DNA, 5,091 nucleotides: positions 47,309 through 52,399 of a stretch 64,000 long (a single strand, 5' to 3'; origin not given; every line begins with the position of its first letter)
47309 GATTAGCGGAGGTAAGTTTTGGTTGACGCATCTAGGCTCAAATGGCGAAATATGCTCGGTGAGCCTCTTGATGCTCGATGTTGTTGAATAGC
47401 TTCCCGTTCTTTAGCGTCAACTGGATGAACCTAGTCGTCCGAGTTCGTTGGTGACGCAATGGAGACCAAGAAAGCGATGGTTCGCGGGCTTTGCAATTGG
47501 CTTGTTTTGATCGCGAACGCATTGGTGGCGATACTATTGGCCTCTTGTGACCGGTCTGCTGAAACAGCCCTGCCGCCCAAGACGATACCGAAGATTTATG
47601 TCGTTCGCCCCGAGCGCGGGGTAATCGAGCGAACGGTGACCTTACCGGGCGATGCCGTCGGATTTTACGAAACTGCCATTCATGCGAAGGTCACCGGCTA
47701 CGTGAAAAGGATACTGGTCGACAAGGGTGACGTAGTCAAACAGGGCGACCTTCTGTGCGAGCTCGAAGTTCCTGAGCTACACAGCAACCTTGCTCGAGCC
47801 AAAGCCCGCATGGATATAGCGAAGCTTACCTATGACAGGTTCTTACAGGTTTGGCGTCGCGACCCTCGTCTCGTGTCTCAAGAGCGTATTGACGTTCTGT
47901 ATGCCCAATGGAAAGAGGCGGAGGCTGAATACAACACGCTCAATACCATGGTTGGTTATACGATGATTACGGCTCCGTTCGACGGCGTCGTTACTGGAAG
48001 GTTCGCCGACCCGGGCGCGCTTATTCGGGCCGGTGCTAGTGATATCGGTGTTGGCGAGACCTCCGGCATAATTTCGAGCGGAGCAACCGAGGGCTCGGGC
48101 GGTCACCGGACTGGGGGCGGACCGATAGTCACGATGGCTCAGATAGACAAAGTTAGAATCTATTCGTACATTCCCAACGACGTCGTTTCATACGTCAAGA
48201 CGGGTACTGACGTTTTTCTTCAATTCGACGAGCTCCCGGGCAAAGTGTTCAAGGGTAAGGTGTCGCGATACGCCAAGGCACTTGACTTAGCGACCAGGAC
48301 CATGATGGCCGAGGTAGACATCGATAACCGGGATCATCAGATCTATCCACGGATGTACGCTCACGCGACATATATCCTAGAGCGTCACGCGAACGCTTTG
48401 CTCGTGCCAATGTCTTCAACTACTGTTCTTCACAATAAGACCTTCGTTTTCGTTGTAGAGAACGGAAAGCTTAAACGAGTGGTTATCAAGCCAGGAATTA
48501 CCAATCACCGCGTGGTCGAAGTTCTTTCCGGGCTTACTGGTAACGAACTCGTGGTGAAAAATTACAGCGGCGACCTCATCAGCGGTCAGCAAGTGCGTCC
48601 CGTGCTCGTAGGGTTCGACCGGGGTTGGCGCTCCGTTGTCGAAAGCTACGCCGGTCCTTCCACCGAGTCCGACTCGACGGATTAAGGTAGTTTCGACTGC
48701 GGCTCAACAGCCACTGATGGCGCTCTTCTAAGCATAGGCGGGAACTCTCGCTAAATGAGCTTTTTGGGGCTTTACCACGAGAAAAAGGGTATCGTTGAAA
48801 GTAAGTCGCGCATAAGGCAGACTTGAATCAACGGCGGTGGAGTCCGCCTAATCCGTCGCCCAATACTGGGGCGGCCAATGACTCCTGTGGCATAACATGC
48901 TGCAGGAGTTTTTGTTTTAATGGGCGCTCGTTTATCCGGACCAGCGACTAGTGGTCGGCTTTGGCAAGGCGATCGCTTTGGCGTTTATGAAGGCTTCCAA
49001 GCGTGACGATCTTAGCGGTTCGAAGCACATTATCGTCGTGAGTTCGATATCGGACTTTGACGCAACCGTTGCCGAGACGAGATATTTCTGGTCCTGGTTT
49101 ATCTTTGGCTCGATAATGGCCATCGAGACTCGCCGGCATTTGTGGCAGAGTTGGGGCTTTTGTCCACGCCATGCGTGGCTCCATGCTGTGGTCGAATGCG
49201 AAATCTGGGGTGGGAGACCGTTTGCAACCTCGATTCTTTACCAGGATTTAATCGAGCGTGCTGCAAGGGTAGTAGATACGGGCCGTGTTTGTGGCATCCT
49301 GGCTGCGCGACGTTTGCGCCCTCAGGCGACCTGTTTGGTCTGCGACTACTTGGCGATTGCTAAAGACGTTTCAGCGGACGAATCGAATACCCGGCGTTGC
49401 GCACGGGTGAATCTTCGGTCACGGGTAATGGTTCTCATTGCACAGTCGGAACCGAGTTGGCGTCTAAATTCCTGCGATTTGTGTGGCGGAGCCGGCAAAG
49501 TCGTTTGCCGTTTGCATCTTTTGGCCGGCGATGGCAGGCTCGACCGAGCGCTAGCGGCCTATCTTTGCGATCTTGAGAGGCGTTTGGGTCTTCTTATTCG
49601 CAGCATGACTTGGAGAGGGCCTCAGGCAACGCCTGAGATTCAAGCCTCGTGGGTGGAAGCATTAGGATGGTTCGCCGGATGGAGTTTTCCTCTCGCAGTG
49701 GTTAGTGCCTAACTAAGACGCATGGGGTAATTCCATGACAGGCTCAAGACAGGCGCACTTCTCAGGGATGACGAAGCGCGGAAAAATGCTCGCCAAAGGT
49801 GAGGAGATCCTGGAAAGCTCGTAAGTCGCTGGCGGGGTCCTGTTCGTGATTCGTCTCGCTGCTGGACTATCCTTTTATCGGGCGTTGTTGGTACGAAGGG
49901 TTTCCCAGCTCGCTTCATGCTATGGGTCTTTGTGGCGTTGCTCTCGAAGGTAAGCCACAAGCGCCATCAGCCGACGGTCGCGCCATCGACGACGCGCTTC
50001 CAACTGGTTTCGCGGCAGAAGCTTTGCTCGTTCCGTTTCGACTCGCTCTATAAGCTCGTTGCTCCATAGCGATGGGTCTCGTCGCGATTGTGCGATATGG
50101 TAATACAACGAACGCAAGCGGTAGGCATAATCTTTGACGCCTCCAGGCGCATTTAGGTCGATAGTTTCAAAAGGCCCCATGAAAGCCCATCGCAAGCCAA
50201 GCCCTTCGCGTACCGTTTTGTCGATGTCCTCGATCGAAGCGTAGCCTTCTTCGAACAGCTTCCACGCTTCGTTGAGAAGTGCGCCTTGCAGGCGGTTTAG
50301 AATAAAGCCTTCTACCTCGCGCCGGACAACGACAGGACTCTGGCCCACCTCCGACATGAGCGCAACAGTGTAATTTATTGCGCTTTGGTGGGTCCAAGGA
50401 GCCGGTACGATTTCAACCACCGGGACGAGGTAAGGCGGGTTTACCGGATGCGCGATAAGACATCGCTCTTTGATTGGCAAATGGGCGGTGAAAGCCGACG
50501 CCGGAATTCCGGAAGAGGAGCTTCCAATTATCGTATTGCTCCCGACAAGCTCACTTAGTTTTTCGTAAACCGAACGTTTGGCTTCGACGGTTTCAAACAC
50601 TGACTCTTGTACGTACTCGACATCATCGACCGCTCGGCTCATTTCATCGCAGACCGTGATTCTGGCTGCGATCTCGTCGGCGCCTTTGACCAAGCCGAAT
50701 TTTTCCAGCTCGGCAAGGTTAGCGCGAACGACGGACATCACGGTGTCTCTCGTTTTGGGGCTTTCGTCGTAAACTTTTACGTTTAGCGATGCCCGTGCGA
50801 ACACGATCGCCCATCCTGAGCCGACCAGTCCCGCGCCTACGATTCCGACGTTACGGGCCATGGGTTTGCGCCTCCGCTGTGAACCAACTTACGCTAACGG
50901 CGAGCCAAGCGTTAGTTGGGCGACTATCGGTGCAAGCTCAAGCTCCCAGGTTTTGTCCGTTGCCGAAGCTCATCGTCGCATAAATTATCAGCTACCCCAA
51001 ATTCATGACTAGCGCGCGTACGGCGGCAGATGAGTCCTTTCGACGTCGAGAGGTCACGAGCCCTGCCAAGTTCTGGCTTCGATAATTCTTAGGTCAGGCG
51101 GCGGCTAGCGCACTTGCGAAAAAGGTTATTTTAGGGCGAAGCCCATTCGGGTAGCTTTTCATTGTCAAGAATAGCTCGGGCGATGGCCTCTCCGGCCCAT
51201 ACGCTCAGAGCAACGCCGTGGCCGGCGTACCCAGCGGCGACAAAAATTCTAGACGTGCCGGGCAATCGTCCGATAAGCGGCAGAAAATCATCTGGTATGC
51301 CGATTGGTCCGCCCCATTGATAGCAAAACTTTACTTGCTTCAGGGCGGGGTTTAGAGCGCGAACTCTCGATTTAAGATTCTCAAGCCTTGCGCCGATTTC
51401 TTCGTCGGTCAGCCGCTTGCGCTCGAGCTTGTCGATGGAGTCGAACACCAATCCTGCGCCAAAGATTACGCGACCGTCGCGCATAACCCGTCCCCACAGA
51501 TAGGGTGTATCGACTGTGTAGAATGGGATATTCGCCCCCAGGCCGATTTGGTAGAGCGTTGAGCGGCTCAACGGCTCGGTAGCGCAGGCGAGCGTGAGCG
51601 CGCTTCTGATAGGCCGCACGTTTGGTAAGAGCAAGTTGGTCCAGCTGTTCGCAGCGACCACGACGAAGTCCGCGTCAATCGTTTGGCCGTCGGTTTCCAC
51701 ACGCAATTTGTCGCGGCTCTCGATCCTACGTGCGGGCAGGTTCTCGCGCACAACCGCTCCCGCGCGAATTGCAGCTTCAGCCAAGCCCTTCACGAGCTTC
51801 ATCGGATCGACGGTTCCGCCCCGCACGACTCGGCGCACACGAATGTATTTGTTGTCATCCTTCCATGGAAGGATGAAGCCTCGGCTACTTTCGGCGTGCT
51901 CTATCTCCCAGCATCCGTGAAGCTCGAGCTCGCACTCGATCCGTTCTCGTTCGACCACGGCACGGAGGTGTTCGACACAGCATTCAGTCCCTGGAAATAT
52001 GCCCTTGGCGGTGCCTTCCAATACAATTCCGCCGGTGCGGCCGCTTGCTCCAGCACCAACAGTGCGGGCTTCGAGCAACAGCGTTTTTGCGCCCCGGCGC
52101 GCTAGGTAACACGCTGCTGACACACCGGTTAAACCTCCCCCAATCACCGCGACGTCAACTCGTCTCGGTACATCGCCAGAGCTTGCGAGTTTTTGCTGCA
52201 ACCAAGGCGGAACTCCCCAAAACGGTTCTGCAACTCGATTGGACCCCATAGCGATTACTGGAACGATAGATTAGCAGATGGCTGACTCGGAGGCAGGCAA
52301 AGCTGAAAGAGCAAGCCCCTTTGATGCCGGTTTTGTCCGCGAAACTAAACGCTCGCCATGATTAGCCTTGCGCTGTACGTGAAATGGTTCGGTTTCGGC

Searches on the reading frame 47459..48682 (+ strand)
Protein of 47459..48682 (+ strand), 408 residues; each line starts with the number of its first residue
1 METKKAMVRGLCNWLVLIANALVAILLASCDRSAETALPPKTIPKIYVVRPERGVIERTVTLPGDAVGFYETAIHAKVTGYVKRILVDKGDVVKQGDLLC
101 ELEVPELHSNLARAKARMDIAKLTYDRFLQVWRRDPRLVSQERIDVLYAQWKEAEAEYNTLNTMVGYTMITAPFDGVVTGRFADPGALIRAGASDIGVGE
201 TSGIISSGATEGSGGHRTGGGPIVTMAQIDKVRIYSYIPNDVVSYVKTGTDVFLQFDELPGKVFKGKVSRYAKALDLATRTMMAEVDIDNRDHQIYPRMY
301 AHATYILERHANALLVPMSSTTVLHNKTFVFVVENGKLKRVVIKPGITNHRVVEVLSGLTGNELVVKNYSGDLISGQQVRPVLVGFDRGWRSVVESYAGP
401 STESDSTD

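Call 34: search_protein_families(library=pfam, proteins=[window:47459-48682:+])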
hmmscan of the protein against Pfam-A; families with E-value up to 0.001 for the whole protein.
window:47459-48682:+ (408 aa): 4 families
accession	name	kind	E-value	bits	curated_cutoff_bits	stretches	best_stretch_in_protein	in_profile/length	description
PF16576.10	HlyD_D23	-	2.1e-21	76.6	30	2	202-301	116-214/214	Barrel-sandwich domain of CusB or HlyD membrane-fusion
PF13437.12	HlyD_3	-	2.4e-12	47.9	22.2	1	202-292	7-97/106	HlyD family secretion protein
PF13533.13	Biotin_lipoyl_2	-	1.9e-06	28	29.8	1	73-102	2-31/32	Biotin-lipoyl like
PF00364.28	Biotin_lipoyl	-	5.5e-06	26.6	22.1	1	71-102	42-73/73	Biotin-requiring enzyme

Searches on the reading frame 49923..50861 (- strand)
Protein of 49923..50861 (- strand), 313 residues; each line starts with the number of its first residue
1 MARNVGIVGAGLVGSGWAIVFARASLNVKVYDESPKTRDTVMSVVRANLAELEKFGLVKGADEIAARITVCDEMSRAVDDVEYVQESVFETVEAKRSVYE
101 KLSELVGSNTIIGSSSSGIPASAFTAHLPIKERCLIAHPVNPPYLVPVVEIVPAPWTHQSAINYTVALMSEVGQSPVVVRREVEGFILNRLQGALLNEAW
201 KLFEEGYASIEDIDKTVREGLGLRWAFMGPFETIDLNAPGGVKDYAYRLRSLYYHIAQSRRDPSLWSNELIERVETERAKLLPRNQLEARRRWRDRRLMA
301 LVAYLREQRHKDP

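Call 34: search_protein_families(library=pfam, proteins=[window:49923-50861:-])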
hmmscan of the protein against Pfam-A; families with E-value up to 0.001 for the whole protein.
window:49923-50861:- (313 aa): 2 families
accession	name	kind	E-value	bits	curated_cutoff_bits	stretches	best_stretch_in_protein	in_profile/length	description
PF02737.24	3HCDH_N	-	3.3e-46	157.9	22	1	4-181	1-178/180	3-hydroxyacyl-CoA dehydrogenase, NAD binding domain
PF00725.27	3HCDH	-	2.9e-16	60.2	22.1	1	185-275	1-85/97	3-hydroxyacyl-CoA dehydrogenase, C-terminal domain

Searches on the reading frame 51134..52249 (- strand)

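Call 34: search_protein_families(library=pfam, proteins=[window:51134-52249:-])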
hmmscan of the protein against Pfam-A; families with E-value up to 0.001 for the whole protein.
window:51134-52249:- (372 aa): 10 families
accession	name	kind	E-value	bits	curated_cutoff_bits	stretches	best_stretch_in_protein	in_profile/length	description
PF01266.30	DAO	-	1e-48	167.2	27.9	1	32-358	1-352/353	FAD dependent oxidoreductase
PF12831.13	FAD_oxidored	-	6.4e-07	29.4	27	1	32-79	1-48/416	FAD dependent oxidoreductase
PF07992.20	Pyr_redox_2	-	6.9e-07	29.4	26.1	1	31-62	143-174/291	Pyridine nucleotide-disulphide oxidoreductase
PF13450.12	NAD_binding_8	-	1.7e-06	28.6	21.9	1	35-85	1-53/68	NAD(P)-binding Rossmann-like domain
PF01593.30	Amino_oxidase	-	1.4e-05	25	19.8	0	152-204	206-258/443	Flavin containing amine oxidoreductase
PF01134.28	GIDA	-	4.8e-05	23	22.1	1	32-63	1-32/391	Glucose inhibited division protein A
PF01494.25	FAD_binding_3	-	0.00026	20.8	22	1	30-66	1-37/349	FAD binding domain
PF01946.23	Thi4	-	0.00028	20.7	26.2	1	31-75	18-62/235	Thi4 family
PF00890.30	FAD_binding_2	-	0.00054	19.7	20.4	1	32-73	1-42/414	FAD binding domain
PF00070.33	Pyr_redox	-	0.00083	20.3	22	0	33-62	2-31/82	Pyridine nucleotide-disulphide oxidoreductase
